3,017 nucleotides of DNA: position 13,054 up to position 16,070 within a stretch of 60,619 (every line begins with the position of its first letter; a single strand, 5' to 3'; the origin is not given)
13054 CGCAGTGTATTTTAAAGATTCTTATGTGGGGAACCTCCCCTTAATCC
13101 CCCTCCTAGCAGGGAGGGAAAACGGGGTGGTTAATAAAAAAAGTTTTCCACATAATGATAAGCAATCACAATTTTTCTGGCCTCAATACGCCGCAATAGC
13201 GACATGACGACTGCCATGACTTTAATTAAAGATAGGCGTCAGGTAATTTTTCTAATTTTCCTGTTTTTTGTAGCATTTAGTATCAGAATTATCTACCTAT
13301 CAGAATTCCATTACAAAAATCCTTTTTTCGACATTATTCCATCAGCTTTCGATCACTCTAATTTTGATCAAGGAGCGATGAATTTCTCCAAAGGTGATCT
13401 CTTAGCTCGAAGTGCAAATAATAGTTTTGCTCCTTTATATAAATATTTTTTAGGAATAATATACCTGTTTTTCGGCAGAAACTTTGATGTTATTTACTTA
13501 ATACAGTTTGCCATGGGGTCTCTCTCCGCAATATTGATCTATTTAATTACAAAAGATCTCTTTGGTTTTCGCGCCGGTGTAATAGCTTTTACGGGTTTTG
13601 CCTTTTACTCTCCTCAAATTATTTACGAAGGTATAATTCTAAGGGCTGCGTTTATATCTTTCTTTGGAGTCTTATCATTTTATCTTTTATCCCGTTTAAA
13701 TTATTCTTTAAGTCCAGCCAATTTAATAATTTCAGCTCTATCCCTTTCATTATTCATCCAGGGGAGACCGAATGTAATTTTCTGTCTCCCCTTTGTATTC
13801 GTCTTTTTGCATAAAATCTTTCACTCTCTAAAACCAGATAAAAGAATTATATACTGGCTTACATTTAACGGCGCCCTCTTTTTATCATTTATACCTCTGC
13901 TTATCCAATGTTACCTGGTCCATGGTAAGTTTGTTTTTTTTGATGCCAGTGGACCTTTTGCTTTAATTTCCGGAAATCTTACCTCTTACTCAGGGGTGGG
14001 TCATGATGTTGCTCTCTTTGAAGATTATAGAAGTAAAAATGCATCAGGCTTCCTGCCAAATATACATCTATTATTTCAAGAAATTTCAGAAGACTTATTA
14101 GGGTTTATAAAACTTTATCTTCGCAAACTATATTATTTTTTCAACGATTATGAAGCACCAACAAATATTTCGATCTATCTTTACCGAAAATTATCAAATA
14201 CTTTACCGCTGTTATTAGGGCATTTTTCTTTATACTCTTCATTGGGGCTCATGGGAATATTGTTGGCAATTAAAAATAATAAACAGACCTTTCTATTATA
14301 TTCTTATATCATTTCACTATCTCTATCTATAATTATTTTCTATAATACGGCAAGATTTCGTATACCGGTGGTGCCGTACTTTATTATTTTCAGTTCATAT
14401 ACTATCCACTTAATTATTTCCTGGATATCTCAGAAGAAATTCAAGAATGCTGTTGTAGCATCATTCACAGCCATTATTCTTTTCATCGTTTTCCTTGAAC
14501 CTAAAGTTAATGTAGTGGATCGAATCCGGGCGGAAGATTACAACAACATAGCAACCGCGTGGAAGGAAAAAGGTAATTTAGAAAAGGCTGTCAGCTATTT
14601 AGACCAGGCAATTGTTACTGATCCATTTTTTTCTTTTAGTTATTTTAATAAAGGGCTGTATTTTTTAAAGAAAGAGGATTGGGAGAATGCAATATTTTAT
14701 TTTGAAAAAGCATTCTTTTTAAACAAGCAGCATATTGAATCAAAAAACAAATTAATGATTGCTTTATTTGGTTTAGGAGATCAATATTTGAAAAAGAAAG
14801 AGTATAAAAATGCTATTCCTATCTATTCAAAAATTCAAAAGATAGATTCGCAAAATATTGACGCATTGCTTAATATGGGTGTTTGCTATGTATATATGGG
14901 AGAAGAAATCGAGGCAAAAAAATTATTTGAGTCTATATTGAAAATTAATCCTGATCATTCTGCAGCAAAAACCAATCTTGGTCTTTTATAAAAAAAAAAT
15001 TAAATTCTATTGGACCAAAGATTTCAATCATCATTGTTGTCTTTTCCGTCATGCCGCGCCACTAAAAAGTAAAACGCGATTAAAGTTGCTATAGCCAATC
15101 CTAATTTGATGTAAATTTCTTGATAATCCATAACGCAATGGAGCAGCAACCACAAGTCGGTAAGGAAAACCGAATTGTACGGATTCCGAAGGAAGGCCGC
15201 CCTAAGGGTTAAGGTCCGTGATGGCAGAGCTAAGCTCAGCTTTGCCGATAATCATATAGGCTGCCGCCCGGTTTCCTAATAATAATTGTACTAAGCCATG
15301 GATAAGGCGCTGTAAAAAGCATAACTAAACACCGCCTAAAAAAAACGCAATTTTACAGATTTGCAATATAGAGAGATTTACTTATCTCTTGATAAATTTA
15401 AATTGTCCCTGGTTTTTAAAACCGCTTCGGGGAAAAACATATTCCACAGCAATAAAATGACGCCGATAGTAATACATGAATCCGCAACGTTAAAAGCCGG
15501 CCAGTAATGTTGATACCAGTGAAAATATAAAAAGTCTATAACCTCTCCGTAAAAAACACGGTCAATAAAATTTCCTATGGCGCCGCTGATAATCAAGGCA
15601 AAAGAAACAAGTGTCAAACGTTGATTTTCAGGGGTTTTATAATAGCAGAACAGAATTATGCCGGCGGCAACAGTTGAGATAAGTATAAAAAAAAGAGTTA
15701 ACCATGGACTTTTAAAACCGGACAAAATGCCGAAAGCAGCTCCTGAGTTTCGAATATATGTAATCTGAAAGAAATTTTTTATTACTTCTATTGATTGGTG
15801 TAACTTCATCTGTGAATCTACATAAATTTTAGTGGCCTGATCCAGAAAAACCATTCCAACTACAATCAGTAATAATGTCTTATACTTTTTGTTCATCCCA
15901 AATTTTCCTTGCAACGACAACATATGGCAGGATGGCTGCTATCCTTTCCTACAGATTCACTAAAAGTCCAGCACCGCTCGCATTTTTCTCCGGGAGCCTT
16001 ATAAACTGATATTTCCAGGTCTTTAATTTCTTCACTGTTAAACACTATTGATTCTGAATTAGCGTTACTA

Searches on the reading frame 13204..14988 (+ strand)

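Call 67: search_protein_families(library=pfam, proteins=[window:13204-14988:+], max_evalue=0.1)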
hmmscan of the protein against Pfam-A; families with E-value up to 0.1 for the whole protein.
window:13204-14988:+ (595 aa): 18 families
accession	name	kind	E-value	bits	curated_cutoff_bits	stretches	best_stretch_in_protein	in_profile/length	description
PF00515.34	TPR_1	-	2.5e-21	75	27.8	4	553-585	2-34/34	Tetratricopeptide repeat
PF07719.23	TPR_2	-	1.1e-19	69.2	27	3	553-585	2-34/34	Tetratricopeptide repeat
PF13181.12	TPR_8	-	5.9e-15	54.5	25.7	2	553-585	2-34/34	Tetratricopeptide repeat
PF13174.12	TPR_6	-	4.8e-12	46.1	26.3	1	553-585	1-33/33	Tetratricopeptide repeat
PF14559.12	TPR_19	-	3.7e-10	40.4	25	1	529-589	2-62/68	Tetratricopeptide repeat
PF13431.12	TPR_17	-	7.5e-08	32.5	24.4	0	466-497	2-33/34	Tetratricopeptide repeat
PF13424.12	TPR_12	-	1.1e-07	32.4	30.1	1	520-581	5-74/77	Tetratricopeptide repeat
PF13432.12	TPR_16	-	1.2e-06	29.3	32.7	0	455-503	9-57/65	Tetratricopeptide repeat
PF12895.13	ANAPC3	-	9.9e-06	26.2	27.2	1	490-575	2-79/82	Anaphase-promoting complex, cyclosome, subunit 3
PF13231.12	PMT_2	-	1.6e-05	25.6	26.1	1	76-218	3-145/160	Dolichyl-phosphate-mannose-protein mannosyltransferase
PF13414.12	TPR_11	-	1.7e-05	24.8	26.8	1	525-563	1-39/42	TPR repeat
PF13428.12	TPR_14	-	2.9e-05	24.7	23.5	0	553-593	2-42/44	Tetratricopeptide repeat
PF13176.12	TPR_7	-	7.8e-05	22.9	27.9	0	451-474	7-32/36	Tetratricopeptide repeat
PF25062.1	ARM_TT21_N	-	0.00011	22.4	40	1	451-497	176-222/222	Tetratricopeptide repeat protein 21 N-terminal ARM repeat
PF13374.12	TPR_10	-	0.0019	18.6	27.5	0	446-470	5-29/42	Tetratricopeptide repeat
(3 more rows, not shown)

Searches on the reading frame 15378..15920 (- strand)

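Call 67: search_protein_families(library=pfam, proteins=[window:15378-15920:-], max_evalue=0.1)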
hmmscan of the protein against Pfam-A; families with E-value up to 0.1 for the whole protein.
window:15378-15920:- (180 aa): 2 families
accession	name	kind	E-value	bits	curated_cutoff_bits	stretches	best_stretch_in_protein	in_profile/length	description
PF01252.23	Peptidase_A8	-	2.3e-46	158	25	1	19-163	1-142/142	Signal peptidase (SPase) II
PF06040.16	Adeno_E3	-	0.075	13.6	25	1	60-99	72-110/126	Adenovirus E3 protein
